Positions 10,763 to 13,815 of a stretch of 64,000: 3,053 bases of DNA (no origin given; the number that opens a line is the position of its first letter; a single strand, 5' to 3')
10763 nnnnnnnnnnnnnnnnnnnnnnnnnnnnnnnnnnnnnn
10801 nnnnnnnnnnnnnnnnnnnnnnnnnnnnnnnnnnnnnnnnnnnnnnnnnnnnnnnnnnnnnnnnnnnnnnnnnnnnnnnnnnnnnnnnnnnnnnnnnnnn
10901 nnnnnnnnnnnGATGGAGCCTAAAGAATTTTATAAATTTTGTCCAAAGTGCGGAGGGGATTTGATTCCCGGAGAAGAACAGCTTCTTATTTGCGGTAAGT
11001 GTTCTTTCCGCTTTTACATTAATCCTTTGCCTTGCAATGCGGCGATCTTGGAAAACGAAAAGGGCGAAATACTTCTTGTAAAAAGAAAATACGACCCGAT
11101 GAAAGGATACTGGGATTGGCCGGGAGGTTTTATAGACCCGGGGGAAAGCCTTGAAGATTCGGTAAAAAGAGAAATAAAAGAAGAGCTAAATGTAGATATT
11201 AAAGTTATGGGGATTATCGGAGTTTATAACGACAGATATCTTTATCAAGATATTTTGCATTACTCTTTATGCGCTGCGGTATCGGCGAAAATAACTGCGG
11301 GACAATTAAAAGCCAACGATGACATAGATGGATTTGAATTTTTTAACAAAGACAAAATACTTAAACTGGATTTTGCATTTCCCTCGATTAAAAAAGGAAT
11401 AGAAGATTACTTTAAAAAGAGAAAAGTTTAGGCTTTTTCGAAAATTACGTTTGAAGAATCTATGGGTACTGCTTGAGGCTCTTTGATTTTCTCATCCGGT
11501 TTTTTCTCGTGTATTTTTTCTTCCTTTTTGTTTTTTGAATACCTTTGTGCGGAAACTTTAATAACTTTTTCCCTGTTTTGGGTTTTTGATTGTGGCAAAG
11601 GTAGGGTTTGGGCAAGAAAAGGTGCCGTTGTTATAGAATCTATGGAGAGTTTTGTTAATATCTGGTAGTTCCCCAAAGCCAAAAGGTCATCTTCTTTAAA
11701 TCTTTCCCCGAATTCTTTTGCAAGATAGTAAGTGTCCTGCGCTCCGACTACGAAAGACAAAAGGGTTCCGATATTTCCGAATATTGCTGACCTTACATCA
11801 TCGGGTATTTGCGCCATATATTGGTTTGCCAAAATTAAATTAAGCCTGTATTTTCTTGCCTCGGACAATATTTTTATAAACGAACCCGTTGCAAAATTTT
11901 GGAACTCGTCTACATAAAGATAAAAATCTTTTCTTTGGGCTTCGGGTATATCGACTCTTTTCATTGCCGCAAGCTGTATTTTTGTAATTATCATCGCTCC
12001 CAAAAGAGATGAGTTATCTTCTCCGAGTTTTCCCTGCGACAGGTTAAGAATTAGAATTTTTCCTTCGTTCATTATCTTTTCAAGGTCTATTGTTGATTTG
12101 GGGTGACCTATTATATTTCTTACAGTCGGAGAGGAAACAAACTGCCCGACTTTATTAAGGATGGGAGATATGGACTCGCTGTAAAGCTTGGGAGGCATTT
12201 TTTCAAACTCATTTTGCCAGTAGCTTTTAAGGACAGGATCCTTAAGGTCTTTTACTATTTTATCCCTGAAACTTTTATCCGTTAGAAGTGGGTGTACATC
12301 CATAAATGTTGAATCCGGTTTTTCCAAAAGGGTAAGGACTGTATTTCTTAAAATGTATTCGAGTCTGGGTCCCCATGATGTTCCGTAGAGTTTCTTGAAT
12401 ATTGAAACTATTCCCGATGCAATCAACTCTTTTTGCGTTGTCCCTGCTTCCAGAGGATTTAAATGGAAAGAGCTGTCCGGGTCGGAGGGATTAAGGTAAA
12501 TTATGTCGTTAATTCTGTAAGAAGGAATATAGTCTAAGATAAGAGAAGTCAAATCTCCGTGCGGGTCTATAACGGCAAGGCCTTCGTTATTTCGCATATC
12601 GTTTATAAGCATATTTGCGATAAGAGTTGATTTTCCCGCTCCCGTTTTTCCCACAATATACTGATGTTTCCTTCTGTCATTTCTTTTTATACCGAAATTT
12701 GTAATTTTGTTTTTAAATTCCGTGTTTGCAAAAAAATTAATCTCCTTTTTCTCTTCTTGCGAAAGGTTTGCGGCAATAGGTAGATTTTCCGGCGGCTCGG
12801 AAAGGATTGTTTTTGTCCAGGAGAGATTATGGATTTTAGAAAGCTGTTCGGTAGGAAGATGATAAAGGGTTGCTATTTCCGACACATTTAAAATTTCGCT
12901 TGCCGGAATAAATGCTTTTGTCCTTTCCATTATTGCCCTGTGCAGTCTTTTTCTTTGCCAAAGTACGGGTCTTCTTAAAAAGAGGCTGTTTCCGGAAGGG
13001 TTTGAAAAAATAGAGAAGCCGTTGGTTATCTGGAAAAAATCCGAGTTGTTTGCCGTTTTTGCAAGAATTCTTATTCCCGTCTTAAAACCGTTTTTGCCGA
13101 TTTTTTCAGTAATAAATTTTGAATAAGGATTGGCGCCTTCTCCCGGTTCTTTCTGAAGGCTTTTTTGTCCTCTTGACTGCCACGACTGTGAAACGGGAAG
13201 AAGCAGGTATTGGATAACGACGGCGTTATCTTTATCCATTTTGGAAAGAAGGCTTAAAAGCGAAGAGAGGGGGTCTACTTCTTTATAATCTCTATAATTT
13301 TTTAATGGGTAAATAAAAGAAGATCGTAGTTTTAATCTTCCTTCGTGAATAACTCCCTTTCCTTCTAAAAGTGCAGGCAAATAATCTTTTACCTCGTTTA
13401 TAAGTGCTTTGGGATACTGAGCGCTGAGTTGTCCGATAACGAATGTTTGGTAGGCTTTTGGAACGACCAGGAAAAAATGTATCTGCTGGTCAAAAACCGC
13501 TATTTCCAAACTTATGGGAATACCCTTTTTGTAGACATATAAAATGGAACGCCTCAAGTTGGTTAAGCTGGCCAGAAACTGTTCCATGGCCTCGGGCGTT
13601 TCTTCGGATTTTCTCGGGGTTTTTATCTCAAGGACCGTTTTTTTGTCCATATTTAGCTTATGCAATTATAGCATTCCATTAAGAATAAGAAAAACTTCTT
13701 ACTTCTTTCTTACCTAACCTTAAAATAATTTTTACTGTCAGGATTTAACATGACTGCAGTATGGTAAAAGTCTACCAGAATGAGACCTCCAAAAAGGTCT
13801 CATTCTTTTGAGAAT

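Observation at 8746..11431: Five translationally coupled small-molecule-modifying enzymes: MTase-GNAT-Nudix-His-phosphatase-ZnRibbon-Nudix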

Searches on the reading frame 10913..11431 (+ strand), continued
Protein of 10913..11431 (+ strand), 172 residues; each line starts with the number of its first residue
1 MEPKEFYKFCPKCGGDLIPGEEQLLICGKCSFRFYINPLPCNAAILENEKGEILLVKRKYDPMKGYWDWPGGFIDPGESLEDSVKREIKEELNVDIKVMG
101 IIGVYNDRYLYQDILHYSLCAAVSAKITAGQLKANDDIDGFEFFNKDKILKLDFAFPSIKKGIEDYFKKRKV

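Call 23: search_protein_families(library=pfam, proteins=[L003:3526-3984:+, L003:3981-4754:-, L003:4773-5387:+, L003:5536-6015:+, L003:6214-6936:-, L003:6938-7483:-, L003:7480-8181:-, L003:8207-9046:-, L003:9058-9450:-, L003:9783-9998:+], max_evalue=0.001)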
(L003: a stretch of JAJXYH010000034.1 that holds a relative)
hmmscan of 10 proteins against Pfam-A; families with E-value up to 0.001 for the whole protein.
L003:3526-3984:+ (152 aa): 1 family
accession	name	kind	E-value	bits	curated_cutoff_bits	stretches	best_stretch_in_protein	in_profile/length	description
PF01451.26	LMWPc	-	8.9e-07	29.6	23.2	1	3-141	1-140/144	Low molecular weight phosphotyrosine protein phosphatase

L003:3981-4754:- (257 aa): 0 families

L003:4773-5387:+ (204 aa): 1 family
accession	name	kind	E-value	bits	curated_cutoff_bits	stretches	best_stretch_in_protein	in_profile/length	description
PF00300.27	His_Phos_1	-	4.3e-49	167.3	21.7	1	7-196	1-188/194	Histidine phosphatase superfamily (branch 1)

L003:5536-6015:+ (159 aa): 1 family
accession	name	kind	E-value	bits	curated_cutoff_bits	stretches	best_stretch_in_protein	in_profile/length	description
PF02545.19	Maf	-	1e-45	156.2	27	1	2-141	44-187/187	Maf-like protein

L003:6214-6936:- (240 aa): 3 families
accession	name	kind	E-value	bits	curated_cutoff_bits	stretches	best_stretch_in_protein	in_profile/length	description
PF00092.34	VWA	-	5.7e-13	49.9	23.8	1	39-200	1-164/174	von Willebrand factor type A domain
PF25106.1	VWA_4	-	1.1e-09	38.6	27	1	40-186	2-139/169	von Willebrand factor A domain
PF13519.12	VWA_2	-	5.1e-05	24.3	27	1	40-151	1-106/107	von Willebrand factor type A domain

L003:6938-7483:- (181 aa): 0 families

L003:7480-8181:- (233 aa): 1 family
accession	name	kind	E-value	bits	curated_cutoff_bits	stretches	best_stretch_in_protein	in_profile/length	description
PF00226.36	DnaJ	-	3.9e-15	56.1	27.8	1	10-78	1-63/63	DnaJ domain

L003:8207-9046:- (279 aa): 0 families

L003:9058-9450:- (130 aa): 0 families

L003:9783-9998:+ (71 aa): 0 families
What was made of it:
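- Many unrelated or unannotated ORFs share the gap, including a VWA and DnaJ block in L003 (call 23), YggT and the ATPase.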

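Call 25: search_solved_structures(query=window:10913-11428:+, max_evalue=0.001)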
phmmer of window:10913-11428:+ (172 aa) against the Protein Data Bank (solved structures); distinct sequences matched with E-value up to 0.001: 53.
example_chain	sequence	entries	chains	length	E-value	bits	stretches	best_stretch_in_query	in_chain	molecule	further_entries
3cng_A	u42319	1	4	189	8.1e-13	51.5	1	7-113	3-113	NUDIX hydrolase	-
3smd_A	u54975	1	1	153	2.3e-11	46.8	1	39-137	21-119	MutT/NUDIX family protein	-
5iw4_A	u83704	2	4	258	2.1e-09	40.4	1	6-99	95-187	NADH pyrophosphatase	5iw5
1vk6_A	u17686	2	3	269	2.3e-09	40.3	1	6-99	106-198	NADH pyrophosphatase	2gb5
2yyh_A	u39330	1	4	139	3.1e-09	39.8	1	47-167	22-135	8-OXO-dGTPase domain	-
3grn_A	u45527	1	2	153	4.1e-09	39.5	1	44-107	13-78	MutT related protein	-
5isy_A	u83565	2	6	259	5.4e-09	39.1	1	6-99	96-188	NADH pyrophosphatase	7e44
2fml_A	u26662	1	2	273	1.4e-08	37.7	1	49-146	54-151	MutT/nudix family protein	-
4dyw_A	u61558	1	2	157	4.3e-08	36.1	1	39-99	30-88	MutT/NUDIX family protein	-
1rya_A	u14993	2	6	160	9.2e-08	35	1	38-153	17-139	GDP-mannose mannosyl hydrolase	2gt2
2gt4_A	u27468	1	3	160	1.2e-07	34.6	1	38-152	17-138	GDP-mannose mannosyl hydrolase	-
3r03_A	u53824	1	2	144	1.4e-07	34.4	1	42-101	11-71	NUDIX hydrolase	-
3o8s_A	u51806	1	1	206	1.6e-07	34.2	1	36-149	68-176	ADP-ribose pyrophosphatase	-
2i8t_A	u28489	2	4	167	2.5e-07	33.6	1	38-113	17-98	GDP-mannose mannosyl hydrolase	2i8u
5zrc_A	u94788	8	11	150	2.5e-07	33.6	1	50-103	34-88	Putative mutator protein MutT2/NUDIX hydrolase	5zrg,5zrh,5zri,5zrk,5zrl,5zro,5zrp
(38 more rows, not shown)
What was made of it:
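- On NudC-type NADH pyrophosphatase (for the Zn-ribbon Nudix, 10913-11431): The alignment to NudC stops at residue 99, just after the box (call 25).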

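Call 46: predict_structure(alignment_id=A1)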
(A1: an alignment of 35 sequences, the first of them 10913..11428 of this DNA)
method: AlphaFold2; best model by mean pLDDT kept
length: 172 residues; sequences in the alignment: 35
mean_pLDDT: 94.0   pTM: 0.83
mean pLDDT of the five models: 94.0, 94.0, 93.8, 93.4, 92.8
residues with pLDDT >= 90: 143; 70-90: 28; 50-70: 1; < 50: 0
segments of 3 or more residues with pLDDT < 50: none
pLDDT, mean of each block of 10 residues (from residue 1): 85 94 91 91 97 97 95 96 98 98 94 88 98 95 96 96 94 66
secondary structure, 60 per line:
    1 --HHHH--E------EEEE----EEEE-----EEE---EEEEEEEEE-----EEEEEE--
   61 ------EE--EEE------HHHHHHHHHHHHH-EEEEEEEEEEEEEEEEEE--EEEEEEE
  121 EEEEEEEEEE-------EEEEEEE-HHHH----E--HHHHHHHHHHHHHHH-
elements in order: H3-6 E16-19 E24-27 E33-35 E39-47 E53-58 E71-73 H80-92 E94-111 E114-130 E138-144 H146-149 H157-171
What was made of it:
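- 10913..11431 (+): Zinc-ribbon Nudix hydrolase, 172 aa; the most constant island member; substrate unknown (NDP-X or dinucleotide type inferred). AF2 pLDDT 94 (call 46).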

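Call 49: fold_search(model_id=the predicted structure, library=pdb)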
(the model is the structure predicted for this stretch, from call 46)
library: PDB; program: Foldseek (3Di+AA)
matches with E <= 10: 805; with E <= 0.001: 575
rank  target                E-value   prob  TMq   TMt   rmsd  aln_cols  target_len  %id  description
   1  3cng_C                9.3e-13  1.00  0.66  0.64   8.8       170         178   28  Crystal structure of NUDIX hydrolase from Nitrosomonas europaea (released 2008-04-08)
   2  3cng_A                1.2e-12  1.00  0.66  0.64   8.8       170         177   28  Crystal structure of NUDIX hydrolase from Nitrosomonas europaea (released 2008-04-08)
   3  3cng_B                1.6e-12  1.00  0.66  0.65   9.0       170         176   28  Crystal structure of NUDIX hydrolase from Nitrosomonas europaea (released 2008-04-08)
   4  7e44_E                5.3e-11  1.00  0.60  0.42   8.4       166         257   22  Crystal structure of NudC complexed with dpCoA (released 2021-07-28)
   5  2gb5_B                5.9e-11  1.00  0.56  0.39   8.6       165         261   22  Crystal structure of NADH pyrophosphatase (EC 3.6.1.22) (1790429) from Escherichia coli K12 at 2.30 A resolution (released 2006-03-28)
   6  5iw4_A                7.4e-11  1.00  0.56  0.39   9.1       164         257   23  Crystal structure of E. coli NudC in complex with NAD (released 2016-07-13)
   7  7e44_F                1.4e-10  1.00  0.55  0.38   9.1       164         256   22  Crystal structure of NudC complexed with dpCoA (released 2021-07-28)
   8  2gb5_A                1.6e-10  1.00  0.56  0.38   8.7       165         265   22  Crystal structure of NADH pyrophosphatase (EC 3.6.1.22) (1790429) from Escherichia coli K12 at 2.30 A resolution (released 2006-03-28)
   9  7e44_B                1.6e-10  1.00  0.54  0.39   9.6       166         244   22  Crystal structure of NudC complexed with dpCoA (released 2021-07-28)
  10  5isy_C                1.7e-10  1.00  0.56  0.40   8.5       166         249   22  Crystal structure of Nudix family protein with NAD (released 2016-09-14)
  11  1vk6                  2.0e-10  1.00  0.58  0.40   8.4       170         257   25  Crystal structure of NADH pyrophosphatase (1790429) from Escherichia coli k12 at 2.20 A resolution (released 2004-05-11)
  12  7e44_A                2.0e-10  1.00  0.56  0.39   8.5       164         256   22  Crystal structure of NudC complexed with dpCoA (released 2021-07-28)
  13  5isy_A                2.2e-10  1.00  0.60  0.42   8.3       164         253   22  Crystal structure of Nudix family protein with NAD (released 2016-09-14)
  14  5iw5_A                3.1e-10  1.00  0.54  0.38   9.1       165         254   23  Crystal structure of E. coli NudC in complex with NMN (released 2016-07-13)
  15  5zrh                  3.3e-10  1.00  0.62  0.82   2.8       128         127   26  M. smegmatis antimutator protein MutT2 in complex with CMP (released 2019-04-24)
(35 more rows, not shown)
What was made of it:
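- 10913..11431 (+): Foldseek top hit 3cng (uncharacterised), then the zinc-motif plus Nudix half of NudC/NUDT12 (call 49).
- On NudC-type NADH pyrophosphatase (for the Zn-ribbon Nudix, 10913-11431): Foldseek TM-score normalised to NudC is 0.38-0.42 (call 49).
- Closest known: NudC / NUDT12. Same: Foldseek and phmmer match the zinc-motif plus Nudix part (calls 25, 49).
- Closest known: NudC / NUDT12. Different: It is closer to the uncharacterised 3cng (calls 25, 49).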

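Call 58: search_protein_families(library=pfam, alignment_id=A3, max_evalue=0.0001)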
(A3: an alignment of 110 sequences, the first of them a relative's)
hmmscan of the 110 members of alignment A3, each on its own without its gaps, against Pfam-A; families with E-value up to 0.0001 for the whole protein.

A. member 1, L004:944-2146:+ (401 aa): 1 family
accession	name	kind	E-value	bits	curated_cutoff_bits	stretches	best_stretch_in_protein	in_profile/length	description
PF09992.14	NAGPA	-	3.8e-13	50.4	25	1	231-398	4-168/169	Phosphodiester glycosidase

B. families by the number of members that match (of 110 scanned): 153 families (the first 25 are shown)
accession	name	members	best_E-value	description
PF00749.27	tRNA-synt_1c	5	6.3e-107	tRNA synthetases class I (E and Q), catalytic domain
PF19269.4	Anticodon_2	5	3.4e-31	Anticodon binding domain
PF00515.34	TPR_1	4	5.4e-47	Tetratricopeptide repeat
PF07719.23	TPR_2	4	2.6e-40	Tetratricopeptide repeat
PF02777.23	Sod_Fe_C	4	1.3e-39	Iron/manganese superoxide dismutases, C-terminal domain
PF13181.12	TPR_8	4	1.7e-35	Tetratricopeptide repeat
PF14559.12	TPR_19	4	2.7e-34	Tetratricopeptide repeat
PF13428.12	TPR_14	4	3.4e-31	Tetratricopeptide repeat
PF13432.12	TPR_16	4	7e-29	Tetratricopeptide repeat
PF00081.27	Sod_Fe_N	4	2.9e-28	Iron/manganese superoxide dismutases, alpha-hairpin domain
PF13414.12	TPR_11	4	2.9e-27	TPR repeat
PF12895.13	ANAPC3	4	1.1e-26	Anaphase-promoting complex, cyclosome, subunit 3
PF13424.12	TPR_12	4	2.1e-24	Tetratricopeptide repeat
PF13431.12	TPR_17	4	3.6e-22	Tetratricopeptide repeat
PF13176.12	TPR_7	4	1e-21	Tetratricopeptide repeat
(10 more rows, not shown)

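Call 61: search_protein_families(library=padloc, proteins=[window:10913-11431:+], max_evalue=0.001)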
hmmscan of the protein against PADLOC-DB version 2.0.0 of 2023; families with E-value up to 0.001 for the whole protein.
window:10913-11431:+ (172 aa): 1 family
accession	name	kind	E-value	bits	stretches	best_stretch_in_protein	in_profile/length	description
PDLC04899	PDC-S07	-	3.4e-18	63.6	1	42-155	10-118/135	-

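Call 67: search_protein_families(library=phrogs, proteins=[L089:4217-4603:+], max_evalue=0.01)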
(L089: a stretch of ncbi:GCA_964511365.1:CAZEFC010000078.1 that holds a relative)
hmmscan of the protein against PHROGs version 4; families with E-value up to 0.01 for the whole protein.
L089:4217-4603:+ (128 aa): 0 families

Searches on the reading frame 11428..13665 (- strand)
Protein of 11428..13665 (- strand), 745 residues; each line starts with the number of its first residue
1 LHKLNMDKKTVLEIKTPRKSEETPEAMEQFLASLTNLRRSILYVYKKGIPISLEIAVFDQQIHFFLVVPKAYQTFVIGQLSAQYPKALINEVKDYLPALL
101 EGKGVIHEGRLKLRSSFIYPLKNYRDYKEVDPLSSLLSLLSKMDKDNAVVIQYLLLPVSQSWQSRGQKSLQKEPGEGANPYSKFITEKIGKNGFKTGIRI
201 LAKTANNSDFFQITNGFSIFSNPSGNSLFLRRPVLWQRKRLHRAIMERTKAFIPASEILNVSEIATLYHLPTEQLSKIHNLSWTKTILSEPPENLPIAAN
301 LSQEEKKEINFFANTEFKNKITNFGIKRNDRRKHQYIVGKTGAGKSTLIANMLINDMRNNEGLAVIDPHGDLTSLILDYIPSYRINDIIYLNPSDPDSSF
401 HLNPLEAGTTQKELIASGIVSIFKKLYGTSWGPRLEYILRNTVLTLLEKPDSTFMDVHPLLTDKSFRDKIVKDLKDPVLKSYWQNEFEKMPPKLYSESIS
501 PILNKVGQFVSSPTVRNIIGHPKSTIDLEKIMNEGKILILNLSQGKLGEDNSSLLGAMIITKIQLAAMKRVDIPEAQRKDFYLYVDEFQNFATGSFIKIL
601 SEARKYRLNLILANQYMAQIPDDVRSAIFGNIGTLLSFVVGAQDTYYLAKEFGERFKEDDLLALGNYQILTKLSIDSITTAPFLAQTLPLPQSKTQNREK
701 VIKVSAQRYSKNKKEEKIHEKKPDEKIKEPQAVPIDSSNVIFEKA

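Call 3: search_protein_families(library=pfam, proteins=[window:11428-13665:-], max_evalue=0.01)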
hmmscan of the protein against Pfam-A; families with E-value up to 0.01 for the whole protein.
window:11428-13665:- (745 aa): 6 families
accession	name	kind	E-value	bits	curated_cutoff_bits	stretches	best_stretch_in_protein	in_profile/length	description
PF10412.15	TrwB_AAD_bind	-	4.2e-09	36.2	20.5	1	324-654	7-325/387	Type IV secretion-system coupling protein DNA-binding domain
PF01935.23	DUF87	-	5.2e-07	30.4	23.2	1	332-547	23-204/220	Helicase HerA, central domain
PF12696.13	TraG-D_C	-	3.6e-05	24.1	22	1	582-655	3-82/126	TraM recognition site of TraD and TraG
PF12846.13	AAA_10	-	0.0008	19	27.5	1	330-474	19-160/362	AAA-like domain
PF00005.33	ABC_tran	-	0.0088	17.1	25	0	335-367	14-45/137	ABC transporter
PF13401.12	AAA_22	-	0.0096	16.7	27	0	331-356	4-29/130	AAA domain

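Call 4: search_protein_families(library=ncbifam, proteins=[window:11428-13665:-], max_evalue=0.01)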
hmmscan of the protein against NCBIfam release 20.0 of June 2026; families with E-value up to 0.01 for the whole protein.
window:11428-13665:- (745 aa): 10 families
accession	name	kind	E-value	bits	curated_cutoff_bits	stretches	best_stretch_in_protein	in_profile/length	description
TIGR03743.1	SXT_TraD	subfamily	8.1e-12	44.4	366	2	327-413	170-259/636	conjugative transfer system coupling protein TraD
NF045973.1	conju_CD1115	equivalog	9.8e-10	37.9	250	2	328-413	20-103/442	VirD4-like conjugal transfer protein, CD1115 family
TIGR03754.1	conj_TOL_TraD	equivalog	5e-07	28.6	647.55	1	322-373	170-221/643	type IV conjugative transfer system coupling protein TraD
NF053655.1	CedD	equivalog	3.8e-06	25.9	600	1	320-394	209-282/527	DNA-translocating ATPase CedD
TIGR00929.1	VirB4_CagE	subfamily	3.1e-05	22.4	643.1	1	310-412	427-510/792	VirB4 family type IV secretion/conjugal transfer ATPase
NF045975.1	VirB4_plasma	equivalog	3.9e-05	21.5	590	1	321-375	503-558/894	Mbov_0397 family ICE element conjugal transfer ATPase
TIGR03597.1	GTPase_YqeH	equivalog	0.00013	21.3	297.4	1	318-359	142-181/361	ribosome biogenesis GTPase YqeH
NF040819.1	helicase_HerA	equivalog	0.0051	15.4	970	0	333-378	157-203/561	DNA double-strand break repair helicase HerA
NF033849.1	ser_rich_anae_1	subfamily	0.0065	13.8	650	0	328-624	755-1078/1163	serine-rich protein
NF000355.4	ribo_prot_ABC_F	equivalog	0.0093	14.9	380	1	293-363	297-369/499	ribosomal protection-like ABC-F family protein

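Call 61: search_protein_families(library=padloc, proteins=[window:11428-13665:-], max_evalue=0.001)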
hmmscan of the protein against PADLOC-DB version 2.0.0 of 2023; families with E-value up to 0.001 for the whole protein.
window:11428-13665:- (745 aa): 5 families
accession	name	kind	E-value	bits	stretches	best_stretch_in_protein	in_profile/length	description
PDLC04140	mad8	-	1.2e-14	52.6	1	332-627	27-244/314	mads_8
PDLC04103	HerA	-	1.6e-10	38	2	333-379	173-219/579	-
PDLC04105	HerA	-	7e-10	36.1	1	333-388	167-223/576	-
PDLC04101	HerA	-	0.0001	19.2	1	333-392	169-229/400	-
PDLC01055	HerA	-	0.00045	17.1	1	328-380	153-207/532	Type III coevolved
